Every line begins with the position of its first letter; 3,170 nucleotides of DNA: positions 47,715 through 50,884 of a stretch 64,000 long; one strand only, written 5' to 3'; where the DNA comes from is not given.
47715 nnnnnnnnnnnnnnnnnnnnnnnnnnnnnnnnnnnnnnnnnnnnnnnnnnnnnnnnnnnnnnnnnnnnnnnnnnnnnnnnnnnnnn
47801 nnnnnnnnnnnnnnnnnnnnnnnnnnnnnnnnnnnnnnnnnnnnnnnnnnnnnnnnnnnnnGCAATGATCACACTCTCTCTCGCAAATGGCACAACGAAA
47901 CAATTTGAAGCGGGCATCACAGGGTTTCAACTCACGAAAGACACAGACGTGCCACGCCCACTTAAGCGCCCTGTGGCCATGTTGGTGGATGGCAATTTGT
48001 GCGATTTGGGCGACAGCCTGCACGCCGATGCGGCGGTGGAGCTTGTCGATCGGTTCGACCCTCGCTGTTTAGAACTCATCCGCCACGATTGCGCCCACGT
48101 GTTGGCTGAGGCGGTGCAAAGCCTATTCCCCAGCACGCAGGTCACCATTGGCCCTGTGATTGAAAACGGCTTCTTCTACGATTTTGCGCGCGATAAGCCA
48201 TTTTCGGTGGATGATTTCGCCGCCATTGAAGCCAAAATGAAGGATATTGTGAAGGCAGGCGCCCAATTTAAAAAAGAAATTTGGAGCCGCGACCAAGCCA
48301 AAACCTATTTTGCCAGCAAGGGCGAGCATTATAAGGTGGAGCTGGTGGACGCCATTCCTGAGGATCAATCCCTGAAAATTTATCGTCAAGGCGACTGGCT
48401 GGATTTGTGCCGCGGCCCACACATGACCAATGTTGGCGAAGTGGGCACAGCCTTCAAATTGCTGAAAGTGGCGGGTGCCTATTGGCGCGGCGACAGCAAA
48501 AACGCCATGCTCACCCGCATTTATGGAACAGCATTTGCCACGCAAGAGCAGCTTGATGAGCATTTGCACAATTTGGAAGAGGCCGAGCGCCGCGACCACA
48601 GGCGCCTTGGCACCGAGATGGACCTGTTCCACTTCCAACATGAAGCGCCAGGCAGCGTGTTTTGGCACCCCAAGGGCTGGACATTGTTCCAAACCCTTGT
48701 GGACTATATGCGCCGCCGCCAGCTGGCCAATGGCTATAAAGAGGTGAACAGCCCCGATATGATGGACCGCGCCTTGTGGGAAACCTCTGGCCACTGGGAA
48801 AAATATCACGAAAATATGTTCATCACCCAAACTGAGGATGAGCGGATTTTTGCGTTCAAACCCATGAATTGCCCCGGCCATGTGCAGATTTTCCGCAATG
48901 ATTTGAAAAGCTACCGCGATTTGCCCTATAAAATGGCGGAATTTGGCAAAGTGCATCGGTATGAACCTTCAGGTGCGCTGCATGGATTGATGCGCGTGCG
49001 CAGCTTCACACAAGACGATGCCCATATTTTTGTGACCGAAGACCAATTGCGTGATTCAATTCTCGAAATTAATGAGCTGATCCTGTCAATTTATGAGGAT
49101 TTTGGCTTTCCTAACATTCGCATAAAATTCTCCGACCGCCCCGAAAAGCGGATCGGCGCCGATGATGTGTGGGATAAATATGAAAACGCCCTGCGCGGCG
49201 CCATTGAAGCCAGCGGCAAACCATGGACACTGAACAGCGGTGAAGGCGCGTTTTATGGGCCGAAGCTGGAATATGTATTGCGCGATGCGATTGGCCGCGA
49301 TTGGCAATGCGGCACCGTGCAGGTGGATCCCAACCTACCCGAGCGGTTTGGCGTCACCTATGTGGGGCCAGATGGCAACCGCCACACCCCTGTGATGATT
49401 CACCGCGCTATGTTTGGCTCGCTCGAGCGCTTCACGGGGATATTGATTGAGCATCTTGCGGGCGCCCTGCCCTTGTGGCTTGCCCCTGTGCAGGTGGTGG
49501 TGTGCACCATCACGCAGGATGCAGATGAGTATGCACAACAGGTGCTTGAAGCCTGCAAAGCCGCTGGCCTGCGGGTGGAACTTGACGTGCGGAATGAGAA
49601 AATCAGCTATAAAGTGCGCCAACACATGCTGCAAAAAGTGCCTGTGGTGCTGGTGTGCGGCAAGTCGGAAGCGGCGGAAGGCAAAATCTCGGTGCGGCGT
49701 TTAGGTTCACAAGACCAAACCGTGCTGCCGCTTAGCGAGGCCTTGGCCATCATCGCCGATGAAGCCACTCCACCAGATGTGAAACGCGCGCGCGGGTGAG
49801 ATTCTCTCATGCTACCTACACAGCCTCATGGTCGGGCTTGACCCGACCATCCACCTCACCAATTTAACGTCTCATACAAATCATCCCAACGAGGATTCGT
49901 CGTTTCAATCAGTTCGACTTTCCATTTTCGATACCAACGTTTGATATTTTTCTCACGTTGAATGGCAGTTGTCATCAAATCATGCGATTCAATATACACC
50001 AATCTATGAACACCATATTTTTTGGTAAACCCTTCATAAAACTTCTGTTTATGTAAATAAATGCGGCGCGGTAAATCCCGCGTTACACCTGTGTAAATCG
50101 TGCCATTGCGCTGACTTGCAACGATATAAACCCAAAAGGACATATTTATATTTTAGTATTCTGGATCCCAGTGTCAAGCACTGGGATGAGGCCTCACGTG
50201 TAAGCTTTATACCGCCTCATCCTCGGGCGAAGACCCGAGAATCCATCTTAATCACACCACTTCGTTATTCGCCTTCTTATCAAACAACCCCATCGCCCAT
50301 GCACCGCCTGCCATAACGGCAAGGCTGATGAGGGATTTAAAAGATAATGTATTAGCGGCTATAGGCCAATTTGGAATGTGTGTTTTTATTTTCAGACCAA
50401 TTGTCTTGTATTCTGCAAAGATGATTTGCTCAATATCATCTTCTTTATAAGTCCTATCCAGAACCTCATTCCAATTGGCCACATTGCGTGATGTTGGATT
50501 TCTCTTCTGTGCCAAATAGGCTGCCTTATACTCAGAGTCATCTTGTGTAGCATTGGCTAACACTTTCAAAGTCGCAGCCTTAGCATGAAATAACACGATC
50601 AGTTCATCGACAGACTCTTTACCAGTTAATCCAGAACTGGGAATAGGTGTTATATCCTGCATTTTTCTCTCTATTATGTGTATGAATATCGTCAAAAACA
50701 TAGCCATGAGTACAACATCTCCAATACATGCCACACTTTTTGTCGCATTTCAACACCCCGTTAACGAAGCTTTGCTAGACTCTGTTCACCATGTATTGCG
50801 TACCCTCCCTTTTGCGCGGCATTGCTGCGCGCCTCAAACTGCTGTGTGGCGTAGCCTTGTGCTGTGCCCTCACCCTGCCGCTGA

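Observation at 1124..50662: Dispersed family of orphan tail-anchored proteins with shared C-terminal anchors and variable N-termini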

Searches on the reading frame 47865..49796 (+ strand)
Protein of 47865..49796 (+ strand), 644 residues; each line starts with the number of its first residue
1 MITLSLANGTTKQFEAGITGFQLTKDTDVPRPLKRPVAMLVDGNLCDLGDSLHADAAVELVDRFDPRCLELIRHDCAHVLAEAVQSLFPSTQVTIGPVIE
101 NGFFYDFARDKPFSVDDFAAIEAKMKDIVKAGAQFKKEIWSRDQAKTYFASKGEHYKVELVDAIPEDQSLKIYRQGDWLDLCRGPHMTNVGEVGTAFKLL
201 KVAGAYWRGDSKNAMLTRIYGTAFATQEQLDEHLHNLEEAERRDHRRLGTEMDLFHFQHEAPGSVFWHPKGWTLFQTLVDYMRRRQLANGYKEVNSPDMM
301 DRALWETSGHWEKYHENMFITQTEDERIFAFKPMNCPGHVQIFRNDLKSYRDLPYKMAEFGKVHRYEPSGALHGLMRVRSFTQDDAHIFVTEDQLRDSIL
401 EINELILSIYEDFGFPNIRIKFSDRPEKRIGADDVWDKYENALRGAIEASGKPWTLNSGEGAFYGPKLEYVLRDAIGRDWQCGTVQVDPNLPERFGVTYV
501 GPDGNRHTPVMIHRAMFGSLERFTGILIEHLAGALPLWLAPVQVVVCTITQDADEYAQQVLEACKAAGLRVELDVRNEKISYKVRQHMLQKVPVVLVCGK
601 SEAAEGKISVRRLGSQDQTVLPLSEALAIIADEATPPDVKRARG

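Call 10: find_related_loci(query=window:47865-49796:+, collection=genome_contigs, flank=6000)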
Query window:47865-49796:+ (644 aa) in genome_contigs; peptide patterns used: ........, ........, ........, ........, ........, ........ (x = any residue, [..] = any of these).
599 stretches matched a pattern (row limit reached: there are more); 581 encode a relative of the query (tblastn E <= 1e-3); the best 80 are kept; 80 distinct loci.
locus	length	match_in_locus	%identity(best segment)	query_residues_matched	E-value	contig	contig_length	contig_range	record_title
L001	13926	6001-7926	68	1-641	0e+0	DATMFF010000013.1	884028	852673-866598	MAG TPA_asm: Xanthobacteraceae bacterium isolate SMAG_U13455 k141_69164, whole genome shotgun sequence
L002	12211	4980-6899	67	1-641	0e+0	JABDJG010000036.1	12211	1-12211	MAG: Hyphomicrobiales bacterium isolate SS_bin_17 k127_2791135, whole genome shotgun sequence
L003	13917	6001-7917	67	2-641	0e+0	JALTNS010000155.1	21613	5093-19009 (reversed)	MAG: Rhizobiaceae bacterium isolate S139_metabat2_scaf2bin.159 S139_NODE_1784_length_21613_cov_1.717118, whole genome sh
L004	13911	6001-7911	66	1-638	0e+0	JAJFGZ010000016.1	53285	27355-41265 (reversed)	MAG: Hyphomicrobiales bacterium isolate OFTM169 OFTM169_15, whole genome shotgun sequence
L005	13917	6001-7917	66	1-640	0e+0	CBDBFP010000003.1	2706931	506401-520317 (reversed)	MAG: Hyphomicrobiales bacterium isolate 34cef785-5a36-4f6a-861f-25d9cff260ce genome assembly, contig: contig_3, whole ge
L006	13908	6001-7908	66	1-637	0e+0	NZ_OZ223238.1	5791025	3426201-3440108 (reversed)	MAG: Roseibium sp. isolate 0fc6a3e5-5e58-4fac-be03-b88af31c51d1 chromosome 1, complete sequence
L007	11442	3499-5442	66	2-644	0e+0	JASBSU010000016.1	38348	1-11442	MAG: Hyphomicrobium sp. isolate BWSM_147 k141_2044361, whole genome shotgun sequence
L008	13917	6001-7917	66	1-640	0e+0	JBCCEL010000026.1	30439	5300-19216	MAG: Pseudomonadota bacterium isolate P01_B01_bin.106 k141_1689649_length_30439_cov_56.1734, whole genome shotgun sequen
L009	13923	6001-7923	66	1-642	0e+0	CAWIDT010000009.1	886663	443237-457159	MAG: uncultured Alphaproteobacteria bacterium isolate MFD05442.bin.2.201 genome assembly, contig: contig_6261, whole gen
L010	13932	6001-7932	65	2-640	0e+0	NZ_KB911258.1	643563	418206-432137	Hyphomicrobium zavarzinii ATCC 27496 strain ZV-622 F812DRAFT_scaffold00004.4, whole genome shotgun sequence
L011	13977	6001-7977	64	2-644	0e+0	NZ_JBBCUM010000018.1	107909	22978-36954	Bosea sp. MMO-172 contig00018, whole genome shotgun sequence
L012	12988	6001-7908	65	1-637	0e+0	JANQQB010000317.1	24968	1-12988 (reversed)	MAG: Rhodobiaceae bacterium isolate IP29b_bin.188 k99_658325, whole genome shotgun sequence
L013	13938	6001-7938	65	2-642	0e+0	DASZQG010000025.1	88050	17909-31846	MAG TPA_asm: Hyphomicrobiaceae bacterium isolate SMAG_U5991 k141_281902, whole genome shotgun sequence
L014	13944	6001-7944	64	2-644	0e+0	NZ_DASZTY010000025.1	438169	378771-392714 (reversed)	MAG: Hyphomicrobium sp. isolate SMAG_U6089 k141_1175628, whole genome shotgun sequence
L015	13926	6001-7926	65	2-638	0e+0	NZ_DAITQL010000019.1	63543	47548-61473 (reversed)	MAG: Hyphomicrobium sp. isolate CTOTU46465 NODE_128_length_63543_cov_8.918331, whole genome shotgun sequence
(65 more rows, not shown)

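Call 67: find_related_loci(query=window:47865-49796:+, collection=metagenome_contigs, flank=6000)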
Query window:47865-49796:+ (644 aa) in metagenome_contigs; peptide patterns used: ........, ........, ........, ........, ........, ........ (x = any residue, [..] = any of these).
600 stretches matched a pattern (row limit reached: there are more); 578 encode a relative of the query (tblastn E <= 1e-3); the best 80 are kept; 80 distinct loci.
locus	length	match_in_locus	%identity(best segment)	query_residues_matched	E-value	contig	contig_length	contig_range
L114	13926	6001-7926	68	1-641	0e+0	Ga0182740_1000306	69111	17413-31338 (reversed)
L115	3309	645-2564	67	1-639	0e+0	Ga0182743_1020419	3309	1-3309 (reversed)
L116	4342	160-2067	66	1-637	0e+0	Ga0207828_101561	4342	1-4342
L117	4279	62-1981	64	1-641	0e+0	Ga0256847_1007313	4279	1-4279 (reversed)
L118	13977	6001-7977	65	2-644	0e+0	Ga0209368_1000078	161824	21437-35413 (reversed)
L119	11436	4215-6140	65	2-638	0e+0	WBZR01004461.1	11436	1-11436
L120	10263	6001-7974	64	2-643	0e+0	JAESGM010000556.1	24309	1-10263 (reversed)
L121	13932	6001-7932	65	2-640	0e+0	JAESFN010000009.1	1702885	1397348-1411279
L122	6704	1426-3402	65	2-644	0e+0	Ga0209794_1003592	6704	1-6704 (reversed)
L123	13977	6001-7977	65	2-644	0e+0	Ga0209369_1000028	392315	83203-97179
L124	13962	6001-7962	64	2-639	0e+0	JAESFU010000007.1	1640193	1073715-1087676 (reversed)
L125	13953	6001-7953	64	1-641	0e+0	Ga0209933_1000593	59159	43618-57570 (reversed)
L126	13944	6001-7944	63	2-644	0e+0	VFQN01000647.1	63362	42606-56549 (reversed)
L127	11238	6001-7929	64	2-639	0e+0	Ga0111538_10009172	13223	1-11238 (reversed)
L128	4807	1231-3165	63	1-641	0e+0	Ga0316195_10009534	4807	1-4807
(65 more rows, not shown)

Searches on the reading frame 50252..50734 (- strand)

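Call 4: search_protein_families(library=pfam, proteins=[window:50252-50734:-], max_evalue=1)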
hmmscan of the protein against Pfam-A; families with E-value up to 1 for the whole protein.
window:50252-50734:- (160 aa): 1 family
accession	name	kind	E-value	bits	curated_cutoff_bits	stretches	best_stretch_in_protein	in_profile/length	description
PF16798.10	DUF5069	-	0.089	13.4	27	1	48-120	48-120/133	Domain of unknown function (DUF5069)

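Call 38: search_protein_families(library=ncbifam, proteins=[window:50252-50659:-], max_evalue=1)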
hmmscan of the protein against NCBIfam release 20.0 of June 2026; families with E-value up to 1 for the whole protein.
window:50252-50659:- (135 aa): 0 families
